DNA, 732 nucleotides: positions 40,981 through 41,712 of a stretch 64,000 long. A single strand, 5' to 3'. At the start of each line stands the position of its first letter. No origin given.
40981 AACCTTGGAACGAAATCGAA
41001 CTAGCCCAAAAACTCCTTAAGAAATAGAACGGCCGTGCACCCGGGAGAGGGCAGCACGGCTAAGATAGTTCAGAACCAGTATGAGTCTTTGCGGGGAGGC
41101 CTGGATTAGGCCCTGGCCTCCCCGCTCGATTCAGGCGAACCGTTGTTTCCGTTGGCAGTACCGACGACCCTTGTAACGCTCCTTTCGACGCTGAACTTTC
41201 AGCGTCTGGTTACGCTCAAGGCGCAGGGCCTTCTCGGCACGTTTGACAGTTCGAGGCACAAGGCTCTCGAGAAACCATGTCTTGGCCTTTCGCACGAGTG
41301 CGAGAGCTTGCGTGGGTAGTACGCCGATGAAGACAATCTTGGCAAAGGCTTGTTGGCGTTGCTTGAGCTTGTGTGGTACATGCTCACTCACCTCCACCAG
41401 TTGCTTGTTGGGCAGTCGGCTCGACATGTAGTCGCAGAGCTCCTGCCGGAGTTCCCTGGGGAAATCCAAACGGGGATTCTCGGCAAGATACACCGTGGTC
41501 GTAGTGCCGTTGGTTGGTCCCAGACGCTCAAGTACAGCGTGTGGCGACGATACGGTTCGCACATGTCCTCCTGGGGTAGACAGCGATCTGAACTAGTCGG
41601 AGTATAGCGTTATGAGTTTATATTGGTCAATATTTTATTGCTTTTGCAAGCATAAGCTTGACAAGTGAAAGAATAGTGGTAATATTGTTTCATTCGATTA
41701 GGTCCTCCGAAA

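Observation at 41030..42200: GC-rich islet B: two divergent unknown genes bracketed by perfect GC hairpins between murE and a GIY-YIG gene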

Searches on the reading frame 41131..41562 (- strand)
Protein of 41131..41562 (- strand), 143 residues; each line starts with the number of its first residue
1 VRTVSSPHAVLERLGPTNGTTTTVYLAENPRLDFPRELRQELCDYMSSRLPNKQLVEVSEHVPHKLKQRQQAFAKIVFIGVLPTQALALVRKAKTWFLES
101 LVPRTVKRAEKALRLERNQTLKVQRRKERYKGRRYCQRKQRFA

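Call 11: search_protein_families(library=pfam, proteins=[window:41131-41562:-], max_evalue=1)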
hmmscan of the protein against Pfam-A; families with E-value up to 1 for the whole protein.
window:41131-41562:- (143 aa): 1 family
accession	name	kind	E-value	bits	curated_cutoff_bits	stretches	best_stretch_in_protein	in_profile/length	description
PF18126.6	Mitoc_mL59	-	0.018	15.8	31.5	1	88-135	53-103/130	Mitochondrial ribosomal protein mL59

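Call 12: search_protein_families(library=phrogs, proteins=[window:41131-41562:-], max_evalue=1)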
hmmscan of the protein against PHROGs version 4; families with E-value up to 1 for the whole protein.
window:41131-41562:- (143 aa): 0 families

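Call 13: search_protein_families(library=padloc, proteins=[window:41131-41562:-], max_evalue=1)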
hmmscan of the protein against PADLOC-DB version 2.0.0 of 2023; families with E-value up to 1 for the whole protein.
window:41131-41562:- (143 aa): 0 families

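Call 15: find_homologous_proteins(query=window:41131-41562:-, max_evalue=0.01)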
Query window:41131-41562:- (143 aa): 4 proteins with E <= 0.01 among 57 candidates.
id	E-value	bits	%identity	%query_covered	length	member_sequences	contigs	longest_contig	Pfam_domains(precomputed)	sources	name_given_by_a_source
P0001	4.8e-87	307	100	100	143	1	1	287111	-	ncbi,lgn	-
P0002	6.1e-60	219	72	100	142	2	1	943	-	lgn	-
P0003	2.2e-52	195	64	100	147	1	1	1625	-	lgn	-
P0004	3.0e-51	191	64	100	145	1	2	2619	-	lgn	-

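Call 17: find_encoding_contigs(protein=P0004, flank=10000)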
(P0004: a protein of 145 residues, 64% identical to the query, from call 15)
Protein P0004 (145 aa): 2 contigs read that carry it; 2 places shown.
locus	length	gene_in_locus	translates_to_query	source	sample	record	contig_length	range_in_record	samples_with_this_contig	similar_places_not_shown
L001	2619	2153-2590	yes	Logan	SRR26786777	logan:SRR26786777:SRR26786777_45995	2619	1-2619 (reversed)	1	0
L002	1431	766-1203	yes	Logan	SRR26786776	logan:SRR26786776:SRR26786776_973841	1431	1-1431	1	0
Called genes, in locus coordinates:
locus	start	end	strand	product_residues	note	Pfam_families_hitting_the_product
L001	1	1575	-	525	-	?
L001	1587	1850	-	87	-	PF00166:Cpn10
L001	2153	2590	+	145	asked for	-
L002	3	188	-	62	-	?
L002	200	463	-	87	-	PF00166:Cpn10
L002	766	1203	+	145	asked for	-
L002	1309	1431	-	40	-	?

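Call 18: find_encoding_contigs(protein=P0003, flank=10000)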
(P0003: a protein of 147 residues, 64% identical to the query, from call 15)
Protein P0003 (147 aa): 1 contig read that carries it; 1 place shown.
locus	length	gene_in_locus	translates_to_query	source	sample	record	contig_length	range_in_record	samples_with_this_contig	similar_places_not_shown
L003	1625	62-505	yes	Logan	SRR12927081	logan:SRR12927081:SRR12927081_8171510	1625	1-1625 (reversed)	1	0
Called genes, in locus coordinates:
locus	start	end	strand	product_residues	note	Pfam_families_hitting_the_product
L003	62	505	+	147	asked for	-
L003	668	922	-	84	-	-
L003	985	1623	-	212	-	?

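Call 21: find_encoding_contigs(protein=P0002, flank=10000)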
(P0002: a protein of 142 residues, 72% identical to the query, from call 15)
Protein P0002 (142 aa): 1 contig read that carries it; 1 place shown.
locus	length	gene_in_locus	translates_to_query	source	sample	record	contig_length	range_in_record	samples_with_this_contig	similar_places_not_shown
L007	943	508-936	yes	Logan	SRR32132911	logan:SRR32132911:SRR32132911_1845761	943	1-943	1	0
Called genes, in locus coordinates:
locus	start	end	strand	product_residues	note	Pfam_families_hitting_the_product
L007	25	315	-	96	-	PF00166:Cpn10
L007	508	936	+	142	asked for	-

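Call 44: predict_structure(alignment_id=A1)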
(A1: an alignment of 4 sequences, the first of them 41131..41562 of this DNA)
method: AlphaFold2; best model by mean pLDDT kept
length: 143 residues; sequences in the alignment: 4
mean_pLDDT: 76.7   pTM: 0.59
mean pLDDT of the five models: 76.7, 55.5, 52.6, 51.0, 49.2
residues with pLDDT >= 90: 13; 70-90: 96; 50-70: 26; < 50: 8
segments of 3 or more residues with pLDDT < 50: 1-6
pLDDT, mean of each block of 10 residues (from residue 1): 48 80 81 73 84 73 58 82 86 84 80 89 91 72 48
secondary structure, 60 per line:
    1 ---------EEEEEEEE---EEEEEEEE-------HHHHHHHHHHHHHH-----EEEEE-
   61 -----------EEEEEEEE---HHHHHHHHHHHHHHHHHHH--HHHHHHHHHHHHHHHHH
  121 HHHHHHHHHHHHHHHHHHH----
elements in order: E10-17 E21-28 H36-49 E55-59 E72-79 H83-101 H104-139

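Call 45: search_protein_representatives(alignment_id=A1)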
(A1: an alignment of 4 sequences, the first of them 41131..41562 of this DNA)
Query: 4 sequences, 145 profile positions. Proteins with E-value up to 0.001 (for the whole library): 16; up to 1e-10: 12; up to 1e-30: 2. The best 16 are listed.
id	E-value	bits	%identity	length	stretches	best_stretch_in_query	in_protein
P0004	2.9e-81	286.7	-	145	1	1-145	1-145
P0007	1.6e-40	154.5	-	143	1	7-142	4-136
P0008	2.0e-30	121.8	-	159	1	6-143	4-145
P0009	4.2e-30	120.8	-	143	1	1-142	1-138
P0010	1.4e-19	86.7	-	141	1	7-141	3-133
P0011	3.8e-19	85.2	-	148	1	6-144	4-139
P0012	1.8e-18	83.0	-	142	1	7-141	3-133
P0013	1.1e-15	74.0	-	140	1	7-145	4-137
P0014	2.1e-15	73.1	-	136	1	7-145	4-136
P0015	2.9e-14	69.4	-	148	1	7-140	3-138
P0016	2.7e-12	63.0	-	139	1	7-136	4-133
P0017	1.1e-11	61.1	-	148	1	5-138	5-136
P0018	3.6e-10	56.1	-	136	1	5-140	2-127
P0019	1.7e-08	50.7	-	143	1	16-136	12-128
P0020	8.7e-08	48.4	-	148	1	6-139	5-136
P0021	2.9e-04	37.0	-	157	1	8-143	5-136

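Call 50: find_homologous_proteins(query=A4, max_evalue=0.001)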
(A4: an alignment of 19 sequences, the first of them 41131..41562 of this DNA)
Query A4 (19 sequences) (143 aa, profile of the alignment): 8 proteins with E <= 0.001 among 3149 candidates.
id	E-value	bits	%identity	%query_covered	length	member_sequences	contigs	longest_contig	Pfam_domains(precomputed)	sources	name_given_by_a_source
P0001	3.8e-51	191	100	100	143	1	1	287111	-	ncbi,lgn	-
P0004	5.5e-50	187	64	100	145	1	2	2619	-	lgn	-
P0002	9.2e-50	186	72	100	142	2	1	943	-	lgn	-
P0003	1.5e-49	186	64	100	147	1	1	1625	-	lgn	-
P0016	4.9e-43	164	32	93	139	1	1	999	-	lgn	-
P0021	1.9e-38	150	28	65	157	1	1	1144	-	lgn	-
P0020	2.6e-36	143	31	85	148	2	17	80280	-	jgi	jgi:hypothetical protein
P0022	2.8e-36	143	34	95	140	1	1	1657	-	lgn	-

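Call 51: fold_search(model_id=the predicted structure, library=pdb)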
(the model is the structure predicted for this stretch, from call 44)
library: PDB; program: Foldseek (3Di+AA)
matches with E <= 10: 1174; with E <= 0.001: 0
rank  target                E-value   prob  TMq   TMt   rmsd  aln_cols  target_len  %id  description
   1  9gef_A                1.2e-02  1.00  0.39  0.09   4.1        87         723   15  Experimental localization of metal-binding sites reveals the role of metal ions in the delafloxacin-stabilized Strepto (released 2024-10-16)
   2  8yqt_C                1.3e-02  1.00  0.44  0.19   3.6        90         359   16  African swine fever virus RNA Polymerase-M1249L complex2 (released 2024-11-06)
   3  8qmb_A                2.0e-02  0.99  0.39  0.09   4.1        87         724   15  Nucleant-assisted 2.0 A resolution structure of the Streptococcus pneumoniae topoisomerase IV-V18mer DNA complex with  (released 2024-10-02)
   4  4z4q_A                2.0e-02  0.99  0.38  0.09   3.8        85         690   13  Quinazolinedione(PD 0305970)-DNA cleavage complex of topoisomerase IV from S. pneumoniae (released 2016-09-14)
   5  4z4q_B                2.0e-02  0.98  0.38  0.09   3.7        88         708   14  Quinazolinedione(PD 0305970)-DNA cleavage complex of topoisomerase IV from S. pneumoniae (released 2016-09-14)
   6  6i6o_B                2.6e-02  0.87  0.32  0.40   6.9        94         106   17  Circular permutant of ribosomal protein S6, swap helix 2, L75A mutant (released 2019-11-27)
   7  6i6o_D                2.7e-02  0.72  0.28  0.35   6.4        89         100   18  Circular permutant of ribosomal protein S6, swap helix 2, L75A mutant (released 2019-11-27)
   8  3raf_A                2.9e-02  0.98  0.39  0.13   3.9        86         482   13  Quinazolinedione-DNA cleavage complex of type IV topoisomerase from S. pneumoniae (released 2012-03-28)
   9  2xcr_D                3.1e-02  0.96  0.38  0.09   4.2        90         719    9  The 3.5A crystal structure of the catalytic core (B'A' region) of Staphylococcus aureus DNA Gyrase complexed with GSK2 (released 2010-08-04)
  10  6n1r_A                3.3e-02  0.93  0.35  0.13   4.7        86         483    8  Tetrahedral oligomeric complex of GyrA N-terminal fragment, solved by cryoEM in tetrahedral symmetry (released 2018-12-05)
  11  8c41_A                3.8e-02  0.99  0.40  0.09   4.1        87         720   13  High resolution structure of the Streptococcus pneumoniae topoisomerase IV-DNA complex with the novel fluoroquinolone  (released 2024-01-10)
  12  4z3o_A                3.8e-02  0.98  0.38  0.09   4.3        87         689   13  Quinolone(Moxifloxacin)-DNA cleavage complex of topoisomerase IV from S. pneumoniae (released 2016-09-14)
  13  4z3o_B                4.3e-02  0.96  0.39  0.10   3.6        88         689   12  Quinolone(Moxifloxacin)-DNA cleavage complex of topoisomerase IV from S. pneumoniae (released 2016-09-14)
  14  4z53_B                4.3e-02  0.95  0.38  0.10   3.7        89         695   13  Quinolone(Trovafloxacin)-DNA cleavage complex of topoisomerase IV from S. pneumoniae (released 2016-09-14)
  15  2xcs_D                4.6e-02  0.94  0.37  0.09   4.5        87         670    8  The 2.1A crystal structure of S. aureus Gyrase complex with GSK299423 and DNA (released 2010-08-04)
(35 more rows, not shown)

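Call 52: find_encoding_contigs(protein=P0020, flank=8000, max_places=6)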
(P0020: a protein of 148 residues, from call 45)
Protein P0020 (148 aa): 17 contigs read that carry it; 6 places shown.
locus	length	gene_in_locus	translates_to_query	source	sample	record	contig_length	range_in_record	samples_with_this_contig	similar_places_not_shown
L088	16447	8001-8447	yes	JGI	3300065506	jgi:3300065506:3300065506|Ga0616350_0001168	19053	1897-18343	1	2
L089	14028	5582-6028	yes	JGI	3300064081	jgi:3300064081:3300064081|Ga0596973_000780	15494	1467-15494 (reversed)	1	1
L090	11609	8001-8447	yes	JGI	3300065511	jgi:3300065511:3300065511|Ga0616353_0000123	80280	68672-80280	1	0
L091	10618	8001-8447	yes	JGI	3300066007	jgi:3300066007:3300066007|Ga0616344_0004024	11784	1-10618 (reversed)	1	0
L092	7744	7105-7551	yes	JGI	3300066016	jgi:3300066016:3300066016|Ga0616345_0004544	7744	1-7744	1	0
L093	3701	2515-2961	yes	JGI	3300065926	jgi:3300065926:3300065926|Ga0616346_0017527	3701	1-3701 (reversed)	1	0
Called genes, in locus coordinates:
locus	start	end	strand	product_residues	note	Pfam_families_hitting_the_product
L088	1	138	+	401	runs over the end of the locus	PF12704:MacB_PCD, PF02687:FtsX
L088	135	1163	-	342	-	PF01380:SIS (weak), PF10432:bact-PGI_C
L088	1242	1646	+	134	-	-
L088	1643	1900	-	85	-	-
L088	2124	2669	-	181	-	-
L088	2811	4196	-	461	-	-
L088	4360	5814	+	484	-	PF00140:Sigma70_r1_2, PF04542:Sigma70_r2, PF04539:Sigma70_r3, PF04545:Sigma70_r4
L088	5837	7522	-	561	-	PF00118:Cpn60_TCP1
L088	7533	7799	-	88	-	PF00166:Cpn10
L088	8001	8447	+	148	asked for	-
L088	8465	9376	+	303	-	PF19420:DDAH_eukar, PF02274:ADI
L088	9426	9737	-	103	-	-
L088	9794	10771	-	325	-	-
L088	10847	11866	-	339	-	-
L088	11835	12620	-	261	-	-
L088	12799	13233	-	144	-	-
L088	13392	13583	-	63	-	-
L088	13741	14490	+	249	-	PF01978:TrmB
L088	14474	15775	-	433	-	PF08245:Mur_ligase_M, PF02875:Mur_ligase_C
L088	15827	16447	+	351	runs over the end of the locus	PF00814:TsaD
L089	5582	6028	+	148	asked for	-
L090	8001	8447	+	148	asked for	-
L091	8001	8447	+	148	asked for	-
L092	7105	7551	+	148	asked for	-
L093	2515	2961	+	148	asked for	-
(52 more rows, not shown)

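Call 53: find_encoding_contigs(protein=P0022, flank=5000)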
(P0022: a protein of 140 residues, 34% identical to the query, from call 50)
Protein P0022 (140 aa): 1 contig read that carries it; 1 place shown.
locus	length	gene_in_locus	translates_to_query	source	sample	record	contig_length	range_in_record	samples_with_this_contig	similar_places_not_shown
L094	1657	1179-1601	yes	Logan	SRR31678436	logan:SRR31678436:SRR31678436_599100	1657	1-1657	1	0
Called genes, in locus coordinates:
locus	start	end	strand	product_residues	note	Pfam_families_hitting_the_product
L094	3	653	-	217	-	?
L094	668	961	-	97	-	PF00166:Cpn10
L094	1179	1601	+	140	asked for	-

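Call 54: find_encoding_contigs(protein=P0021, flank=5000)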
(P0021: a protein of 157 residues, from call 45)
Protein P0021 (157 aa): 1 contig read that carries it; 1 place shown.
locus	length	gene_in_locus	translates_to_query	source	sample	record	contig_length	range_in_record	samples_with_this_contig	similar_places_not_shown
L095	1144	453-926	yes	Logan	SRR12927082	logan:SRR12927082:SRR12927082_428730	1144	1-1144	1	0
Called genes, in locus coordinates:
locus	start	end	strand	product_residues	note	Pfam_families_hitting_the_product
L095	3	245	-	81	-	?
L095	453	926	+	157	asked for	-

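Call 55: find_encoding_contigs(protein=P0016, flank=5000)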
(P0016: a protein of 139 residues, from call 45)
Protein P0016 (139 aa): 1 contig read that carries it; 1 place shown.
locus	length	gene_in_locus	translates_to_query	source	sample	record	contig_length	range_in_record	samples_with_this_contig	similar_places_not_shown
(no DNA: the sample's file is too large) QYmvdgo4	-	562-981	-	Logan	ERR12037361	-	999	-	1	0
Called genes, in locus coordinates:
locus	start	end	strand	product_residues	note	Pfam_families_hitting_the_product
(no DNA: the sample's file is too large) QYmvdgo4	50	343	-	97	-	PF00166:Cpn10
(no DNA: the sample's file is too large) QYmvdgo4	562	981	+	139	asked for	-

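Call 58: search_solved_structures(query=A4, max_evalue=10, show_alignments=2)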
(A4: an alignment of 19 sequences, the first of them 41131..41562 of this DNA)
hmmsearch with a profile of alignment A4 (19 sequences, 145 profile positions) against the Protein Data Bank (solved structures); distinct sequences matched with E-value up to 10: 9.
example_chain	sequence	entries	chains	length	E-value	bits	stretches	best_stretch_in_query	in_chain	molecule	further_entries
6lr3_A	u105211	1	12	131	0.17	15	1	29-105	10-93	Macrophage migration inhibitory factor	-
6uxc_A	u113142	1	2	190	0.18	14.9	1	22-60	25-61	CT253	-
6lkw_D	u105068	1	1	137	0.2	14.8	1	29-105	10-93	Macrophage migration inhibitory factor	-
6lkv_A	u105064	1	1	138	0.2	14.8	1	29-105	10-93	Macrophage migration inhibitory factor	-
6lkv_C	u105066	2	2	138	0.2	14.8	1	29-105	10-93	Macrophage migration inhibitory factor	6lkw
6lkw_B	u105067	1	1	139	0.21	14.8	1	29-105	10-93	Macrophage migration inhibitory factor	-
6lkv_B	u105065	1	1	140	0.21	14.7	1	29-105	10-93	Macrophage migration inhibitory factor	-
6lkv_F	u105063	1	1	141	0.21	14.7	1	29-105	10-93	Macrophage migration inhibitory factor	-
6lkw_C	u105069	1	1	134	0.22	14.7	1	29-105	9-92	Macrophage migration inhibitory factor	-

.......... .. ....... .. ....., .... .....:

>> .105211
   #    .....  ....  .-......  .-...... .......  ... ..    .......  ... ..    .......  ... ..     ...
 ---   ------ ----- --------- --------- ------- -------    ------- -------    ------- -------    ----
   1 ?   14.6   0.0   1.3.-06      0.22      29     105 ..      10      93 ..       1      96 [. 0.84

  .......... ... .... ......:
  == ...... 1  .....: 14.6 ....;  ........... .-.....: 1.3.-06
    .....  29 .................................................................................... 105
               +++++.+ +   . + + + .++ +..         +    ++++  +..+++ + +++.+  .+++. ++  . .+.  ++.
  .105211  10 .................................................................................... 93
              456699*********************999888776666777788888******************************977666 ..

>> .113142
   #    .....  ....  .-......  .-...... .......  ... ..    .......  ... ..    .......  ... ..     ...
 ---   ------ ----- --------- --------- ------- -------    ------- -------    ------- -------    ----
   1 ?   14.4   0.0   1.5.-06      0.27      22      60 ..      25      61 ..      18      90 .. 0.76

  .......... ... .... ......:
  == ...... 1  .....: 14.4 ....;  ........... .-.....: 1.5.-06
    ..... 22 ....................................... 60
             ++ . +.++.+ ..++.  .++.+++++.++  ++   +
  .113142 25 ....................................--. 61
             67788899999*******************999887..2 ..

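Call 59: search_protein_families(library=pfam, alignment_id=A4, max_evalue=1)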
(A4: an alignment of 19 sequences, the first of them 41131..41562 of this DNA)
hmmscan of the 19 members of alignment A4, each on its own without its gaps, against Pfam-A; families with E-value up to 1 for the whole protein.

A. member 1, window:41131-41562:- (143 aa): 1 family
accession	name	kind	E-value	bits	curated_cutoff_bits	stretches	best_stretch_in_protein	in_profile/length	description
PF18126.6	Mitoc_mL59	-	0.018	15.8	31.5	1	88-135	53-103/130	Mitochondrial ribosomal protein mL59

B. families by the number of members that match (of 19 scanned): 9 families
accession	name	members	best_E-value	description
PF18126.6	Mitoc_mL59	1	0.018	Mitochondrial ribosomal protein mL59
PF14518.11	Haem_oxygenas_2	1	0.033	Iron-containing redox enzyme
PF18921.5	Cyanophycin_syn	1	0.11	Cyanophycin synthase-like N-terminal domain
PF07104.16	DUF1366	1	0.18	Protein of unknown function (DUF1366)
PF10047.15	DUF2281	1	0.19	Protein of unknown function (DUF2281)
PF06788.19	UPF0257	1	0.2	Uncharacterised protein family (UPF0257)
PF08156.18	NOP5NT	1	0.22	NOP5NT (NUC127) domain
PF10591.15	SPARC_Ca_bdg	1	0.25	Secreted protein acidic and rich in cysteine Ca binding region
PF17231.7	DUF5305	1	0.26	Family of unknown function (DUF5305)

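Call 67: find_related_loci(query=A1, collection=metagenome_contigs, flank=5000)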
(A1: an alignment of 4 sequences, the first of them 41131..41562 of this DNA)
Query A1 (143 aa) in metagenome_contigs; peptide patterns used: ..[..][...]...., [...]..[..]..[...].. (x = any residue, [..] = any of these).
162 stretches matched a pattern, but none encodes a relative of the query by tblastn (E <= 1e-3).

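Call 68: find_related_loci(query=A1, collection=viral_contigs, flank=4000)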
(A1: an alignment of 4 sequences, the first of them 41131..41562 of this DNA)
Query A1 (143 aa) in viral_contigs; peptide patterns used: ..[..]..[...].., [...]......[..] (x = any residue, [..] = any of these).
42 stretches matched a pattern, but none encodes a relative of the query by tblastn (E <= 1e-3).

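Call 85: search_protein_families(library=ncbifam, proteins=[window:41131-41562:-, P0020], max_evalue=1)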
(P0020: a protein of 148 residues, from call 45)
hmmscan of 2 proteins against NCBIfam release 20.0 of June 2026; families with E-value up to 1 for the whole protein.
window:41131-41562:- (143 aa): 0 families

P0020 (148 aa): 0 families
